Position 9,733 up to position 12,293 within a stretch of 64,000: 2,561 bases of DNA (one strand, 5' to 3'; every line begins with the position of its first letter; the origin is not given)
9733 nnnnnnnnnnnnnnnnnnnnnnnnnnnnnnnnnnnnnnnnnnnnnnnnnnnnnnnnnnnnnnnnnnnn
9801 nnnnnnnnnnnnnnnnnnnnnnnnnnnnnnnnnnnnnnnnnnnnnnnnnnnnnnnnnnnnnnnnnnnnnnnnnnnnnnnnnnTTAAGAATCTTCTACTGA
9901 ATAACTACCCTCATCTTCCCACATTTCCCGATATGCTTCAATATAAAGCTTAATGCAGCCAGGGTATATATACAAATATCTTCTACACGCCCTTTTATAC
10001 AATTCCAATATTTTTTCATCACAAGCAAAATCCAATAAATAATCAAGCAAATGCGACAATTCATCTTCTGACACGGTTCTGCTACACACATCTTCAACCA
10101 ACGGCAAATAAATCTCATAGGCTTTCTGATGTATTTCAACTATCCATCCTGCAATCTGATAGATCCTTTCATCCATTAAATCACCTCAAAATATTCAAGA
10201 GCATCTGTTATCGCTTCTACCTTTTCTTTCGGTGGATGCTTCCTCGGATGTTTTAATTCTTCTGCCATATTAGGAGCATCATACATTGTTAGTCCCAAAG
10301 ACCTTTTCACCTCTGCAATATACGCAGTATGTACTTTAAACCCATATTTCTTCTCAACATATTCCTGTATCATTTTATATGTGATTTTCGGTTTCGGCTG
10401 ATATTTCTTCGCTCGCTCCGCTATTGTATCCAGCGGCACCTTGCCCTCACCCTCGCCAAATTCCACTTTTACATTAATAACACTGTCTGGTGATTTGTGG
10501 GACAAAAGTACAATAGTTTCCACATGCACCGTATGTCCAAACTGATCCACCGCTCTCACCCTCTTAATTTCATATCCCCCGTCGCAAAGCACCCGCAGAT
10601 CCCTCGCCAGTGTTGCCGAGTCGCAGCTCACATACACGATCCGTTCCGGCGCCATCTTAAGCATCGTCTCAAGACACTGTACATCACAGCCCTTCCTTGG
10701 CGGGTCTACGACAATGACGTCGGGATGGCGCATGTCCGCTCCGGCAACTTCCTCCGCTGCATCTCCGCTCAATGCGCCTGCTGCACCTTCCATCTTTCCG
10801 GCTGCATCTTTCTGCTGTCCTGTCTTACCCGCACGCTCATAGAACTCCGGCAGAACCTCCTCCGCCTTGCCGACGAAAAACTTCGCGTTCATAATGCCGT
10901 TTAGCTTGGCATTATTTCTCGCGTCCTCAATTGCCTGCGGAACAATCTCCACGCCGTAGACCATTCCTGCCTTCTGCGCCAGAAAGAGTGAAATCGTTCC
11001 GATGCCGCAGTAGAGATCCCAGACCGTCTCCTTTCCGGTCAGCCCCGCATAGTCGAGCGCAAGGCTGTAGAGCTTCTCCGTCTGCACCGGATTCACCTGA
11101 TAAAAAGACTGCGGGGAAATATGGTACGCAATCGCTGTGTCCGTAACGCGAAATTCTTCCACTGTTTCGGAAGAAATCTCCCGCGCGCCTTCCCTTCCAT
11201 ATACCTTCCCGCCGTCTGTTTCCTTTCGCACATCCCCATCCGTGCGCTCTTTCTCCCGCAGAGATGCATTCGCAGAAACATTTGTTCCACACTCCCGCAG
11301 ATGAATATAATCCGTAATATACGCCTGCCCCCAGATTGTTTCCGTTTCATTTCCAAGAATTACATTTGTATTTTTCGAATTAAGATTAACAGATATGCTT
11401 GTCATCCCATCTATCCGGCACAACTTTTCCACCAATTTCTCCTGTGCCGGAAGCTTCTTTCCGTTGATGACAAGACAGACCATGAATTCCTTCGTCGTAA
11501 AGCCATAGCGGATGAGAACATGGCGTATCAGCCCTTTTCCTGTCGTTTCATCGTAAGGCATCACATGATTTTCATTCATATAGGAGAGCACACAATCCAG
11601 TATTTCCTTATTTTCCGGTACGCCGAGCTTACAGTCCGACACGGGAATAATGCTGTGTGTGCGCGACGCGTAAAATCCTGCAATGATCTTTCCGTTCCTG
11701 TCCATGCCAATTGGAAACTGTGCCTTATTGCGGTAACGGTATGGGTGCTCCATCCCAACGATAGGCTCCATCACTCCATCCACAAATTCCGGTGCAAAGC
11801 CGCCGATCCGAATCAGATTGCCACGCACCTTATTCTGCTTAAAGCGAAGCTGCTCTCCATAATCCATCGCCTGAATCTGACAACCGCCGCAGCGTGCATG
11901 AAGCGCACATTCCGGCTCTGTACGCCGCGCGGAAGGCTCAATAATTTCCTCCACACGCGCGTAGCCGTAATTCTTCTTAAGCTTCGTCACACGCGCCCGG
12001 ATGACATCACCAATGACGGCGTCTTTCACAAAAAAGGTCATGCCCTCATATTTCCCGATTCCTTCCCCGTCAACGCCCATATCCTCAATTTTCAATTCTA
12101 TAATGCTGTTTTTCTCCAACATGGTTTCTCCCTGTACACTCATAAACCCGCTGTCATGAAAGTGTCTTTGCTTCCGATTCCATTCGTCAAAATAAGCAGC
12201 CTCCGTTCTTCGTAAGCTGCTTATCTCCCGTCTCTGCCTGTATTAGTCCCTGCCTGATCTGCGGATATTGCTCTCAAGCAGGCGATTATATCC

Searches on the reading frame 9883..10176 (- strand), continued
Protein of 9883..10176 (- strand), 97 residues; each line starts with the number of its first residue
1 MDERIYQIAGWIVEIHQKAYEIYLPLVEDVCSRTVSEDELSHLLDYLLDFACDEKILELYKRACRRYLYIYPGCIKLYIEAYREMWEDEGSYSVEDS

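Call 66: fold_search(model_id=the predicted structure, library=pdb)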
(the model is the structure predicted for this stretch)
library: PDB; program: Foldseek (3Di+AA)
matches with E <= 10: 143; with E <= 0.001: 0
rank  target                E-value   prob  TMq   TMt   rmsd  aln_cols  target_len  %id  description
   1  8znl_A                1.4e+00  0.82  0.45  0.70   1.7        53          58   23  PD-L1 de novo designed binder with picomolar binding affinity (released 2025-06-04)
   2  8tfm_A                1.6e+00  0.44  0.50  0.12   8.2        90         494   16  PorX with Zn (primitive orthorhombic crystal form) (released 2024-04-17)
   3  7qda                  1.8e+00  0.30  0.37  0.10   4.7        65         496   23  Crystal structure of CalpL (released 2022-11-16)
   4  6en8_E                1.9e+00  0.12  0.28  0.16  15.1        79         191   13  SaFadR in complex with dsDNA (released 2018-10-31)
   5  8tff_A                2.2e+00  0.35  0.49  0.11   8.1        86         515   16  PorX with BeF3 phosphate analog (released 2024-04-17)
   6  6l3q_A                2.2e+00  0.28  0.44  0.36   7.0       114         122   10  Crystal structure of Chaetomium thermophilum Utp15 C terminal domain (released 2020-04-15)
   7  8e0m_C                2.3e+00  0.15  0.33  0.20  11.4        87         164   21  Homotrimeric variant of tcTRP9, BGL15 (released 2023-04-12)
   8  5wql_B                2.4e+00  0.21  0.38  0.18   4.1        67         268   21  Structure of a PDZ-protease bound to a substrate-binding adaptor (released 2017-11-22)
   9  6xh5_A                2.6e+00  0.10  0.28  0.11  13.3       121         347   16  Hierarchical design of multi-scale protein complexes by combinatorial assembly of oligomeric helical bundle and repeat (released 2021-06-02)
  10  8ted_B                2.8e+00  0.28  0.46  0.11   8.2        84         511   17  PorX primitive orthorhombic crystal form (released 2024-04-17)
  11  6uvf_C                2.8e+00  0.16  0.38  0.29  10.2       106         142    8  Crystal structure of BCL-XL bound to compound 12: (R)-2-(3-([1,1'-Biphenyl]-4-carbonyl)-3-(4-methylbenzyl)ureido)-3-(( (released 2021-05-05)
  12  9i5x_d                2.8e+00  0.13  0.32  0.36   5.1        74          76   18  Porphyromonas gingivalis 70S ribosome (W83 Strain) (released 2025-08-20)
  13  7c1i_A                2.8e+00  0.13  0.34  0.31  10.7       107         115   15  Crystal structure of histidine-containing phosphotransfer protein B (HptB) from Pseudomonas aeruginosa PAO1 (released 2020-11-04)
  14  6en8_F                2.8e+00  0.10  0.29  0.17  15.7        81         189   12  SaFadR in complex with dsDNA (released 2018-10-31)
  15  5ctq_C                2.8e+00  0.06  0.25  0.07  13.7       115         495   17  Crystal structure of human SART3/TIP110 half-a TPR (HAT) domain (released 2016-04-27)
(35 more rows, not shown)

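Call 68: search_protein_families(library=pfam, proteins=[L044:3955-8511:+, L044:8574-9584:+, L082:6881-9463:+, L082:5878-6867:+, L032:6215-8395:+, L050:6016-8790:+, L052:6282-7625:+, L042:7471-8796:-, L042:3954-5411:+, L086:8505-9494:+], max_evalue=0.001)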
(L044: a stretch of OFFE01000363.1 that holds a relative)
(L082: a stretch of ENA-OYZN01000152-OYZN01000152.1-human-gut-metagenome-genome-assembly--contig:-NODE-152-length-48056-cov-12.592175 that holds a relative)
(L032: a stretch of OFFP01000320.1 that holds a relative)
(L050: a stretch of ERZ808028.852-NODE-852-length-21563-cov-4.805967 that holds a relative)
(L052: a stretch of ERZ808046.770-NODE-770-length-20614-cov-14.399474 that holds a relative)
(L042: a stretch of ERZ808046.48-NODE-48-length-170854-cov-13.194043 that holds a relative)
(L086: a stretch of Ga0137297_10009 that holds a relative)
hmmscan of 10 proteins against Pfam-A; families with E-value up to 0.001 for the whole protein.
L044:3955-8511:+ (1518 aa): 1 family
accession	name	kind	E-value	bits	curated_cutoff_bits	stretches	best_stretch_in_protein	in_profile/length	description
PF20720.3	nSTAND3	-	2.3e-05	24.6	27.2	1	268-442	4-149/155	Novel STAND NTPase 3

L044:8574-9584:+ (336 aa): 1 family
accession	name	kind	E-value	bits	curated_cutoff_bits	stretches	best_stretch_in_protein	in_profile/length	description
PF13310.11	Virulence_RhuM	-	3.7e-107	357.8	33.7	1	68-311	1-248/252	Virulence protein RhuM family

L082:6881-9463:+ (860 aa): 1 family
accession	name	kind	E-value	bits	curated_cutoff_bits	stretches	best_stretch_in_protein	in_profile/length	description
PF00082.27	Peptidase_S8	-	2.1e-16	60.6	21.8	1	313-690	4-288/288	Subtilase family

L082:5878-6867:+ (329 aa): 8 families
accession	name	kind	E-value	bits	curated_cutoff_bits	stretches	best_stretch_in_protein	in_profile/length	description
PF00004.35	AAA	-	1.5e-30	106.8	21.2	1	125-250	1-130/131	ATPase family associated with various cellular activities (AAA)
PF20720.3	nSTAND3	-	1.2e-06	28.7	27.2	1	119-211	14-94/155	Novel STAND NTPase 3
PF07728.20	AAA_5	-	3.7e-06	27.4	22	1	125-195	2-81/139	AAA domain (dynein-related subfamily)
PF05496.18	RuvB_N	-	1.9e-05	24.9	27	1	120-189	31-93/159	Holliday junction DNA helicase RuvB P-loop domain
PF01057.23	Parvo_NS1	-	0.00011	21.7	20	1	120-146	111-137/271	Parvovirus non-structural protein NS1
PF13671.12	AAA_33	-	0.00013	22.8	27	1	125-175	2-50/143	AAA domain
PF13191.12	AAA_16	-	0.00025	22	32.6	0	123-158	25-63/167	AAA ATPase domain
PF13479.12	AAA_24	-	0.00034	21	27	0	123-149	3-29/195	AAA domain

L032:6215-8395:+ (726 aa): 2 families
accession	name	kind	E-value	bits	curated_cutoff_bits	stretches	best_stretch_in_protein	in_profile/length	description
PF10593.14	Z1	-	1e-26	94.3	25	1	302-512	3-207/228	Z1 domain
PF04851.21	ResIII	-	1.3e-05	25.7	22.5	1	36-184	20-152/164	Type III restriction enzyme, res subunit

L050:6016-8790:+ (924 aa): 4 families
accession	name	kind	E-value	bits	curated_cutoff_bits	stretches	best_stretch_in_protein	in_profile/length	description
PF25199.1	nSTAND_NTPase5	-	4.4e-10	40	34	1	176-259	41-131/145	Novel STAND NTPase 5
PF01844.29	HNH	-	1.3e-06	28.9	21.4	1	24-52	1-29/47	HNH endonuclease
PF20720.3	nSTAND3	-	1.2e-05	25.5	27.2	1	167-235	8-74/155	Novel STAND NTPase 3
PF14279.12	HNH_5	-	0.00033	21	27.5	0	24-44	1-21/56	HNH endonuclease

L052:6282-7625:+ (447 aa): 9 families
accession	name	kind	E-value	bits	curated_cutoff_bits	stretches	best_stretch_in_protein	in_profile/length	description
PF13175.12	AAA_15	-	3.9e-20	73.2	32.1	1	21-433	13-374/374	AAA ATPase domain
PF13304.12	AAA_21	-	5.5e-15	56.7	27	1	313-434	166-304/304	AAA domain, putative AbiEii toxin, Type IV TA system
PF00005.33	ABC_tran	-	3.8e-07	31.2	25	1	27-61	7-41/137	ABC transporter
PF13401.12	AAA_22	-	4.3e-05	24.3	27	0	30-64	4-33/130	AAA domain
PF13555.12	AAA_29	-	0.00012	22.2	27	1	21-59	11-50/61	P-loop containing region of AAA domain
PF20720.3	nSTAND3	-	0.00039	20.6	27.2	1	29-66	15-52/155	Novel STAND NTPase 3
PF13514.12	AAA_27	-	0.00043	20.4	22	1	19-77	11-73/206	AAA domain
PF13481.12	AAA_25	-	0.00053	20.1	27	0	30-56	32-58/195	AAA domain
PF05729.18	NACHT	-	0.00068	19.9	26.7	0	34-67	3-38/167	NACHT domain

L042:7471-8796:- (441 aa): 2 families
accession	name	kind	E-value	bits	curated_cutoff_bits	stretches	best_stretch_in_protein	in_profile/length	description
PF13701.12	DDE_Tnp_1_4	-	2e-160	534.2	34.7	1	9-437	3-434/435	Transposase DDE domain group 1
PF01609.27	DDE_Tnp_1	-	1.3e-23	84.3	23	1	142-373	4-200/200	Transposase DDE domain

L042:3954-5411:+ (485 aa): 1 family
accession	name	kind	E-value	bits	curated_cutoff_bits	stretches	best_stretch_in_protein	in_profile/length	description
PF18928.5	DUF5677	-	1.9e-15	57.7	27.1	1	284-431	13-162/166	Family of unknown function (DUF5677)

L086:8505-9494:+ (329 aa): 1 family
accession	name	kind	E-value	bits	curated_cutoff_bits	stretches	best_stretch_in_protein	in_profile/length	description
PF03692.20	CxxCxxCC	-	4.8e-05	24.4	23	1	166-255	2-73/85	Putative zinc- or iron-chelating domain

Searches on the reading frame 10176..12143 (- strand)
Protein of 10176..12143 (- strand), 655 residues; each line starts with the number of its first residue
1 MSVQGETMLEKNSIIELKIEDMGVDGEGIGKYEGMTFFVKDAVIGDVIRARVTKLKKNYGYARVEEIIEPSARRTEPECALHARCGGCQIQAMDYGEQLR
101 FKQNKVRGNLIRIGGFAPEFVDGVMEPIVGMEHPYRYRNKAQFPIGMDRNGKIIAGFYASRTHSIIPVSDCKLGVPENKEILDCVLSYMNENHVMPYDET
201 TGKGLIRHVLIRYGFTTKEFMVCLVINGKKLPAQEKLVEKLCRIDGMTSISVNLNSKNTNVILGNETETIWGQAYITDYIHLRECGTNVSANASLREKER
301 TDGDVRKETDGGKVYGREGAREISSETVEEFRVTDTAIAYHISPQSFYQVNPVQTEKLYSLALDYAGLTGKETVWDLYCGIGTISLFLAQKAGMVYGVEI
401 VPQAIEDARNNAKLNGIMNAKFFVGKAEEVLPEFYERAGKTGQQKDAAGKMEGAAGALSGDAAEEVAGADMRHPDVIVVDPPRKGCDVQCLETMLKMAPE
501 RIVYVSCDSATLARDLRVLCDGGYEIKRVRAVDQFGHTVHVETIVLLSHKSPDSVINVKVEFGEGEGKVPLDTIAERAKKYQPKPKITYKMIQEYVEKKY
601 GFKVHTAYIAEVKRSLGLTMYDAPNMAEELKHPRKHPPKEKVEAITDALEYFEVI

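Call 3: search_protein_families(library=pfam, proteins=[window:10176-12143:-], max_evalue=0.1)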
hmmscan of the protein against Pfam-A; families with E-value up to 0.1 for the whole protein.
window:10176-12143:- (655 aa): 11 families
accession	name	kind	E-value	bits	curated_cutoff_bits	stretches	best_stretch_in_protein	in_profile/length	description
PF05958.17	tRNA_U5-meth_tr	-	1.7e-23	83.7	23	2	475-549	285-356/357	tRNA (Uracil-5-)-methyltransferase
PF13847.12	Methyltransf_31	-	2.8e-11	43.7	27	1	370-435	3-70/145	Methyltransferase domain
PF01938.26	TRAM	-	1.7e-07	31.4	21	1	11-64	4-60/61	TRAM domain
PF13649.12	Methyltransf_25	-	4.9e-07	30.8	27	1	374-431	1-58/97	Methyltransferase domain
PF02475.24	TRM5-TYW2_MTfase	-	5.5e-06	26.9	28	1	371-419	37-87/164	TRM5/TYW2 methyltransferase domain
PF05175.20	MTS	-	2.7e-05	24.3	23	1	371-427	32-90/170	Methyltransferase small domain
PF06325.19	PrmA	-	0.00068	19.6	22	1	368-427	159-218/296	Ribosomal protein L11 methyltransferase (PrmA)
PF08241.18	Methyltransf_11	-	0.00091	20.3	21.2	1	376-430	2-54/95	Methyltransferase domain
PF09445.16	Methyltransf_15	-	0.0082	16.2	22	1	372-485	2-83/165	RNA cap guanine-N2 methyltransferase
PF01135.25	PCMT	-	0.037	14.2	20.3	1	337-426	40-132/210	Protein-L-isoaspartate(D-aspartate) O-methyltransferase (PCMT)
PF01209.24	Ubie_methyltran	-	0.088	12.6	20.1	0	369-430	47-110/233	ubiE/COQ5 methyltransferase family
